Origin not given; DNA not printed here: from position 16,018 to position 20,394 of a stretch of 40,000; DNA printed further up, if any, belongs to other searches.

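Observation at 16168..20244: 1358-aa casposon cargo protein: HigA-type HTH fused to a large unassigned body, possibly defence- or conflict-related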

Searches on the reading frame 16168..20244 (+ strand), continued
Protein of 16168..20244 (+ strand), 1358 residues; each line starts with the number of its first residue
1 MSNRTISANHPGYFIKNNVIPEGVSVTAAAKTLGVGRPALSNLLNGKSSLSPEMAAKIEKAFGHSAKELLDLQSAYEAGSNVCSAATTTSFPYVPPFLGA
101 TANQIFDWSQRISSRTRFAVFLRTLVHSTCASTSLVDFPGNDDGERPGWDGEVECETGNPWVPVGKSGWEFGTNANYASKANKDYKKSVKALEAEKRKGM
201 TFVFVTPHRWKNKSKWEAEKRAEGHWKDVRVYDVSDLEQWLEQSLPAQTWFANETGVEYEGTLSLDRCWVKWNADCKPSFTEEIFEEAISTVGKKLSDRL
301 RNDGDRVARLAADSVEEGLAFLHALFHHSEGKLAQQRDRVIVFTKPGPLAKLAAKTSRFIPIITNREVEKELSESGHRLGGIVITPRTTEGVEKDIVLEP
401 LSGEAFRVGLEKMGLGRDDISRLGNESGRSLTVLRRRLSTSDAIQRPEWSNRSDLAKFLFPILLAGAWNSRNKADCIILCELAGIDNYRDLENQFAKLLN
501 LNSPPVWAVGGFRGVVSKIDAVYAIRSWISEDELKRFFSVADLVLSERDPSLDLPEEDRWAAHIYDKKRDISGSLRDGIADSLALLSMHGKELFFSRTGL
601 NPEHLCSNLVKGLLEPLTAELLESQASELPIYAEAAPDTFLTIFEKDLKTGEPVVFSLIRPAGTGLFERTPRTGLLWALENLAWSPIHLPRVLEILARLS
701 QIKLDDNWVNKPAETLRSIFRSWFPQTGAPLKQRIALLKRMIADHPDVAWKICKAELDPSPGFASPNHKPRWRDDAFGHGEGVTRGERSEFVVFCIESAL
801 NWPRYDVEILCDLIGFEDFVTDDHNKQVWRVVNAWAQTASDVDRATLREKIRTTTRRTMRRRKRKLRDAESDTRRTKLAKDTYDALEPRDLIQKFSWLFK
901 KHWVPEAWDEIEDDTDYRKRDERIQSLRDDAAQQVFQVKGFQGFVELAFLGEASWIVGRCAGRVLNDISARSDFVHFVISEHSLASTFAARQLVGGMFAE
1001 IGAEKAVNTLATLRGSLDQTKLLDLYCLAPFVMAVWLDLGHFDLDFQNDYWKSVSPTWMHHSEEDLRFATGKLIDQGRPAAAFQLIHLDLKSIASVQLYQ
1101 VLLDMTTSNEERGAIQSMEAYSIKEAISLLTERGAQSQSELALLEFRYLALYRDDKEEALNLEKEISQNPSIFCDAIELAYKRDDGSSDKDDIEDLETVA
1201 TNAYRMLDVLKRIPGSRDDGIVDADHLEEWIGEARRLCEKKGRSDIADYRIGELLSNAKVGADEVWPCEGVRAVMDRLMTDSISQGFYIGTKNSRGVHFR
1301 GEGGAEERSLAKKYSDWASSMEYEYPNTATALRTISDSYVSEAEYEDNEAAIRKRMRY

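Call 48: find_related_loci(query=A1, collection=genome_contigs, flank=10000)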
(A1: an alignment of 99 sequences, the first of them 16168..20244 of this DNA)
Query A1 (1358 aa) in genome_contigs; peptide patterns used: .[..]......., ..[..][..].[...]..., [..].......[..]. (x = any residue, [..] = any of these).
536 stretches matched a pattern; 508 encode a relative of the query (tblastn E <= 1e-3); the best 80 are kept; 80 distinct loci.
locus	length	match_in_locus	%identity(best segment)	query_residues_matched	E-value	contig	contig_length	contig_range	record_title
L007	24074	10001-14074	81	1-1358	0e+0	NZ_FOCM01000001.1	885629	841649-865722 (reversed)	Palleronia pelagia strain DSM 26893, whole genome shotgun sequence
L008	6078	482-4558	49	1-1358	0e+0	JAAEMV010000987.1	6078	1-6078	MAG: Planctomycetaceae bacterium isolate Bse_15 BseG_CONTIG3494642, whole genome shotgun sequence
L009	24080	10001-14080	50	1-1358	0e+0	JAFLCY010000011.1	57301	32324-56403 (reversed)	MAG: Rhodobacterales bacterium isolate UWPOB_RHODOB1 gnl_X_KBLHCKFH_11, whole genome shotgun sequence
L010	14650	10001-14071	49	1-1358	0e+0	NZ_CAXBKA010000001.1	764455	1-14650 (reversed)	MAG: uncultured Sneathiella sp. isolate ERR2762155_concoct_61 ERZ3421563.2, whole genome shotgun sequence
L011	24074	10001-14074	47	1-1358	0e+0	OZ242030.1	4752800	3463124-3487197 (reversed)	MAG: Paracoccaceae bacterium isolate b0a31e3e-96fe-4094-b8e3-cdc964d6e1dc genome assembly, chromosome: 1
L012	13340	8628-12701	48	1-1358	0e+0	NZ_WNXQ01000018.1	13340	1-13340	Pseudooceanicola pacificus strain 216_PA32_1 contig18, whole genome shotgun sequence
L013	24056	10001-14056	48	1-1352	0e+0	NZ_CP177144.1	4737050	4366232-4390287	Marinibacterium sp. SX1 chromosome, complete genome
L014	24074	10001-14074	48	1-1358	0e+0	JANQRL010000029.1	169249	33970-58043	MAG: Paracoccaceae bacterium isolate IP29b_bin.62 k99_3053150, whole genome shotgun sequence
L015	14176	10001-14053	47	7-1358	0e+0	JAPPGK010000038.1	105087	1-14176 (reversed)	MAG: Gammaproteobacteria bacterium isolate RHO1_bin_53 NODE_423_length_105087_cov_56.355435, whole genome shotgun sequen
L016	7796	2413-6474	46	7-1352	0e+0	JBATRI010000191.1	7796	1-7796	MAG: Geminicoccaceae bacterium isolate MFD10500_ilm_asm_bin22 k127_58856, whole genome shotgun sequence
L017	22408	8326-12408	45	7-1358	0e+0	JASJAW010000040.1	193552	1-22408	MAG: Dinoroseobacter sp. isolate MO_035.B25 MO_035.c_438, whole genome shotgun sequence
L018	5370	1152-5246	45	3-1358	0e+0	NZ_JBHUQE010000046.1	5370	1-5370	Sedimentitalea sp. HM32M-2 Scaffold46, whole genome shotgun sequence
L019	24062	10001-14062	45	12-1358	0e+0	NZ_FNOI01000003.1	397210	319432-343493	Litoreibacter albidus strain DSM 26922, whole genome shotgun sequence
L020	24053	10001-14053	44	9-1358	0e+0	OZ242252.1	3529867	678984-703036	MAG: Candidatus Foliamicus sp. isolate 8837b1df-4c2a-421f-9400-f743960723ed genome assembly, chromosome: 1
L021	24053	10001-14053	45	9-1358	0e+0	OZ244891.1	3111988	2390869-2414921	MAG: Alphaproteobacteria bacterium isolate e7b8784a-d0b7-4d7c-aae0-ac4051ab9044 genome assembly, chromosome: 1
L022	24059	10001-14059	44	6-1358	0e+0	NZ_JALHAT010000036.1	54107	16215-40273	Novosphingobium mangrovi (ex Hu et al. 2023) strain B2637 contig36, whole genome shotgun sequence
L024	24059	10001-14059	43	10-1358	0e+0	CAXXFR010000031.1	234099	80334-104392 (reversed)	MAG: Pseudomonadales bacterium isolate 79c91b6a-4b6b-4b49-aba2-afd4939c7ae8 genome assembly, contig: contig_31, whole ge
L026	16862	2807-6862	44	7-1358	0e+0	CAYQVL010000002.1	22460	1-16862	MAG TPA_asm: uncultured Sphingomonadaceae bacterium isolate SRP118108_co4_32 genome assembly, contig: NODE_1628_length_2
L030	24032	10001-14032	41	9-1358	0e+0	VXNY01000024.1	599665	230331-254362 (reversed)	MAG: Gammaproteobacteria bacterium isolate SB0662_bin_2 NODE_3_length_599665_cov_56.218585, whole genome shotgun sequenc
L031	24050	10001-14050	44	9-1358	0e+0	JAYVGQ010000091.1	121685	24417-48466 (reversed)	MAG: Sphingomonadales bacterium isolate GL47_Down_metabinner_4 GL47_Down_metabinner_4_90, whole genome shotgun sequence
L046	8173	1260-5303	43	9-1358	0e+0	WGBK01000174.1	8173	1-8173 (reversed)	MAG: Gammaproteobacteria bacterium isolate S144_22 k151_284637, whole genome shotgun sequence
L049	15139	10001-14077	43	1-1358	0e+0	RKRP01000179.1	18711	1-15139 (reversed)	MAG: Gammaproteobacteria bacterium isolate PNGco_C_bin10 scaffold_355, whole genome shotgun sequence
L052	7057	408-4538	43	1-1358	0e+0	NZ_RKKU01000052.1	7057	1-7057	Pseudomonas neustonica strain SSM26 ctg_52, whole genome shotgun sequence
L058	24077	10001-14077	42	10-1358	0e+0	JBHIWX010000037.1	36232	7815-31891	MAG: Rhizobiaceae bacterium isolate MAG35 WDNA05_bin.19.orig_37, whole genome shotgun sequence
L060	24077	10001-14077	41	10-1358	0e+0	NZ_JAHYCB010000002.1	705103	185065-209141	Rhizobium populisoli strain XQZ8 seq2, whole genome shotgun sequence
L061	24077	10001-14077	42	10-1358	0e+0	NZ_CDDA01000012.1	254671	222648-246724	Aeromonas bestiarum strain CECT 4227, whole genome shotgun sequence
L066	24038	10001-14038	42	10-1358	0e+0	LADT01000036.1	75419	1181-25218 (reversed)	MAG: Clostridiaceae bacterium BRH_c20a BRHa_1000357, whole genome shotgun sequence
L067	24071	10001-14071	41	10-1358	0e+0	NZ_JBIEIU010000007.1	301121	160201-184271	Serratia quinivorans strain W23_MBD1_M1 NODE_7_length_301121_cov_94.842664, whole genome shotgun sequence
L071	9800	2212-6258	42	8-1358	0e+0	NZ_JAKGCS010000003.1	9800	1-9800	Acuticoccus kalidii strain M5D2P5 168, whole genome shotgun sequence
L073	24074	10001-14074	40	10-1358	0e+0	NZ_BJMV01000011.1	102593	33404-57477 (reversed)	Acetobacter peroxydans strain NBRC 13755 sequence11, whole genome shotgun sequence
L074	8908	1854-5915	42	1-1358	0e+0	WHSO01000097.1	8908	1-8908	MAG: Alphaproteobacteria bacterium isolate Dino_bin8 k141_311135_length_8908_cov_13.9852, whole genome shotgun sequence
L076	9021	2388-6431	42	9-1358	0e+0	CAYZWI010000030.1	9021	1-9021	MAG TPA_asm: uncultured bacterium isolate SRP192927_co7_350 genome assembly, contig: NODE_16378_length_9021_cov_54.48594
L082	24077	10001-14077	41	1-1358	0e+0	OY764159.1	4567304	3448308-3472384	MAG: Syntrophales bacterium isolate 28fc5764-0b9a-428c-a12f-8ca866e14e1d genome assembly, chromosome: 1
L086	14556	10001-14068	41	1-1358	0e+0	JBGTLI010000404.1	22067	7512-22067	MAG: Wenzhouxiangella sp. isolate JTS-RE333 k141_3648354, whole genome shotgun sequence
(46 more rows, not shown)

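Call 54: list_cluster_members(proteins=[P0001, P0003, P0012, P0092, P0006])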
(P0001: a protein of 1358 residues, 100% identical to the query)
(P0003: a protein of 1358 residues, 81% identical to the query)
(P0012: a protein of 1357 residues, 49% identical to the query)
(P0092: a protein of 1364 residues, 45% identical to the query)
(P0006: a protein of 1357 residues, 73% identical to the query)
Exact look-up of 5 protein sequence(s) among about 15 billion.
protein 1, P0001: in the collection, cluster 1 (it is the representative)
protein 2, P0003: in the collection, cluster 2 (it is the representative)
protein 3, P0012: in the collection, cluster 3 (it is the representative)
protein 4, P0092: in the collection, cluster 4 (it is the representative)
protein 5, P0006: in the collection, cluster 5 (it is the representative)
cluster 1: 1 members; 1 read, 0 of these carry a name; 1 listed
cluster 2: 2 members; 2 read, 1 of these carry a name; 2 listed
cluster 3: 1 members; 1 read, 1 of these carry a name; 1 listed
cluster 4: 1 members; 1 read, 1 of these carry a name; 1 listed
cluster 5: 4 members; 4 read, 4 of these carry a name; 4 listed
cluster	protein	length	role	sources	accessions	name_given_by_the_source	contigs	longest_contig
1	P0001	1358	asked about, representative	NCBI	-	-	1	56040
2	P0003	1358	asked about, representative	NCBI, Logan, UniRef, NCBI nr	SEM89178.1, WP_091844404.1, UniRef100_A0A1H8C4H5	HigA family addiction module antitoxin [Palleronia pelagia] | Addiction module antidote protein, HigA family n=1 Tax=Palleronia pelagia TaxID=387096 ...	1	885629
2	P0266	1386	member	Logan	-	-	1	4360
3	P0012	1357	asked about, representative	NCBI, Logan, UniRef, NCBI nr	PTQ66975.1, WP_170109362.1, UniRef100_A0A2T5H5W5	HigA family addiction module antitoxin [Celeribacter persicus] | Addiction module HigA family antidote n=1 Tax=Celeribacter persicus TaxID=1651082 ...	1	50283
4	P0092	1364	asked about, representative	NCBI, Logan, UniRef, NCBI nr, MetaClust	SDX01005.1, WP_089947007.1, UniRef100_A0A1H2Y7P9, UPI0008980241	helix-turn-helix transcriptional regulator [Litoreibacter albidus] | Plasmid maintenance system antidote protein VapI, contains XRE-type HTH domain n=1 ... | helix-turn-helix domain-containing protein [Litoreibacter albidus]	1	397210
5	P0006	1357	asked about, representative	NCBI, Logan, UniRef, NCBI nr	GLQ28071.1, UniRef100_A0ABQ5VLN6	hypothetical protein GCM10007927_28740 [Sulfitobacter pacificus] | HTH cro/C1-type domain-containing protein n=2 Tax=Sulfitobacter pacificus TaxID=1499314 ...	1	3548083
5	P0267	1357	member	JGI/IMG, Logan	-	addiction module HigA family antidote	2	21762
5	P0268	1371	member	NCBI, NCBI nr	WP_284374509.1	helix-turn-helix transcriptional regulator [Sulfitobacter pacificus] | helix-turn-helix domain-containing protein [Sulfitobacter pacificus]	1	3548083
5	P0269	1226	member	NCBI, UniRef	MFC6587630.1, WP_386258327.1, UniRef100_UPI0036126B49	hypothetical protein ACFQDZ_10820 [Sulfitobacter pacificus] | hypothetical protein n=1 Tax=Sulfitobacter pacificus TaxID=1499314 RepID=UPI0036126B49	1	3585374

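Call 70: search_protein_families(library=padloc, proteins=[P0127, P0130, P0140, P0148, P0150, P0153, P0158], max_evalue=0.1)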
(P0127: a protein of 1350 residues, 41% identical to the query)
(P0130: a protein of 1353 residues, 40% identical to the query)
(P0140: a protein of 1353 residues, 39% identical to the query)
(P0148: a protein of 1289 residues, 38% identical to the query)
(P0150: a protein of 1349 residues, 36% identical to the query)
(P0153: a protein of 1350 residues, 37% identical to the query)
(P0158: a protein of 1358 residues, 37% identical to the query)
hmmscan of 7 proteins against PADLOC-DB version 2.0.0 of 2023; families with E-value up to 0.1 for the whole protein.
P0127 (1350 aa): 0 families

P0130 (1353 aa): 2 families
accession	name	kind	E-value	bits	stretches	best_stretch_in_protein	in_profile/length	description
PDLC03991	PD-Lambda-4_A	-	0.0031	13.2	1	627-737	562-662/1283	-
PDLC04775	PDC-M69A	-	0.0045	15.5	1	6-70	9-73/113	-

P0140 (1353 aa): 3 families
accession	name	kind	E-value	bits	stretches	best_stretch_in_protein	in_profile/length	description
PDLC03991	PD-Lambda-4_A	-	2.7e-05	20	1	628-737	565-666/1283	-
PDLC03990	PD-Lambda-4_A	-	0.00096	15.3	1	660-732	249-321/943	-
PDLC04775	PDC-M69A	-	0.035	12.6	0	4-74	7-77/113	-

P0148 (1289 aa): 0 families

P0150 (1349 aa): 0 families

P0153 (1350 aa): 2 families
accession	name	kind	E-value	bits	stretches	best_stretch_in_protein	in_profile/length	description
PDLC03991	PD-Lambda-4_A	-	1.4e-08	30.9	1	622-737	556-664/1283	-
PDLC03990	PD-Lambda-4_A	-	1.3e-06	24.7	1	623-736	218-323/943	-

P0158 (1358 aa): 1 family
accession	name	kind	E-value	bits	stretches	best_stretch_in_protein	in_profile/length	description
PDLC04775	PDC-M69A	-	0.042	12.3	0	9-71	9-71/113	-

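Call 73: find_encoding_contigs(protein=P0043, flank=10000, max_places=1)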
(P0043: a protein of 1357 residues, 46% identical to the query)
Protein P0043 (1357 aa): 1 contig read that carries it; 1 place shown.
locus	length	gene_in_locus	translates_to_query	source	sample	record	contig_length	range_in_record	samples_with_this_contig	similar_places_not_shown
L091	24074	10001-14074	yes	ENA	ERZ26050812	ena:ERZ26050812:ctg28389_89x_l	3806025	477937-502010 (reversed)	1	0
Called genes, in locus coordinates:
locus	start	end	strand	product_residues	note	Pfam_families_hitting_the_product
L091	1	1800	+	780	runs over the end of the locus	PF14236:DruA, PF14706:Tnp_DNA_bind, PF01609:DDE_Tnp_1 (weak), PF02281:Dimer_Tnp_Tn5 (weak)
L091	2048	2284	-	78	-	-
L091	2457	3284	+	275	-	PF25164:CoiA_N (faint)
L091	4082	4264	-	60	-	-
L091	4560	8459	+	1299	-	PF02463:SMC_N (faint), PF13476:AAA_23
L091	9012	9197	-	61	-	-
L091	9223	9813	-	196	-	-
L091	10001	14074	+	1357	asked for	PF01381:HTH_3 (weak)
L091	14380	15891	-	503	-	PF05598:DUF772, PF01609:DDE_Tnp_1, PF13751:DDE_Tnp_1_6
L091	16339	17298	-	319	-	PF01548:DEDD_Tnp_IS110, PF02371:Transposase_20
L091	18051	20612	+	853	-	PF06782:UPF0236 (weak), PF00665:rve, PF22483:Mu-transpos_C_2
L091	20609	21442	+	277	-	PF01695:IstB_IS21, PF00308:Bac_DnaA (weak), PF02562:PhoH (weak)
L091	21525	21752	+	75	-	-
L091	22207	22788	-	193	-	-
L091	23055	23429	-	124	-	PF01548:DEDD_Tnp_IS110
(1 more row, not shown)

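Call 74: find_encoding_contigs(protein=P0091, flank=10000, max_places=1)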
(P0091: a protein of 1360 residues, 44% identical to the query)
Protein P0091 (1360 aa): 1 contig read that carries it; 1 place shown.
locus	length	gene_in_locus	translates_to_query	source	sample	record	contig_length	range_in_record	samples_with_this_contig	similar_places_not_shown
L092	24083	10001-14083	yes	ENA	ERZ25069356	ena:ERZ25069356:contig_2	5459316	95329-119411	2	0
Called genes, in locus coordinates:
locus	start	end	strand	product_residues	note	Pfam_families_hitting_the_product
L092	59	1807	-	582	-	-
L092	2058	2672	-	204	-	-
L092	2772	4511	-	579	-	PF00860:Xan_ur_permease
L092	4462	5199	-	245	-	PF01596:Methyltransf_3, PF01135:PCMT (weak), PF13847:Methyltransf_31 (weak), PF13578:Methyltransf_24, PF13649:Methyltransf_25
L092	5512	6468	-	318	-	PF11185:DUF2971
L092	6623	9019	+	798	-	-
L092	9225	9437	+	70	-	-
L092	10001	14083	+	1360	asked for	-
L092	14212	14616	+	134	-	PF13606:Ank_3 (faint), PF12796:Ank_2, PF13637:Ank_4 (weak), PF13857:Ank_5, PF00023:Ank, PF13637:Ank_4 (weak)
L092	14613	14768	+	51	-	-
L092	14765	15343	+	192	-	-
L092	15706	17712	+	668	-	PF14559:TPR_19 (faint)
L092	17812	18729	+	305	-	-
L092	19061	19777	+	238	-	-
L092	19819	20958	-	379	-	PF04326:SLFN_AlbA_2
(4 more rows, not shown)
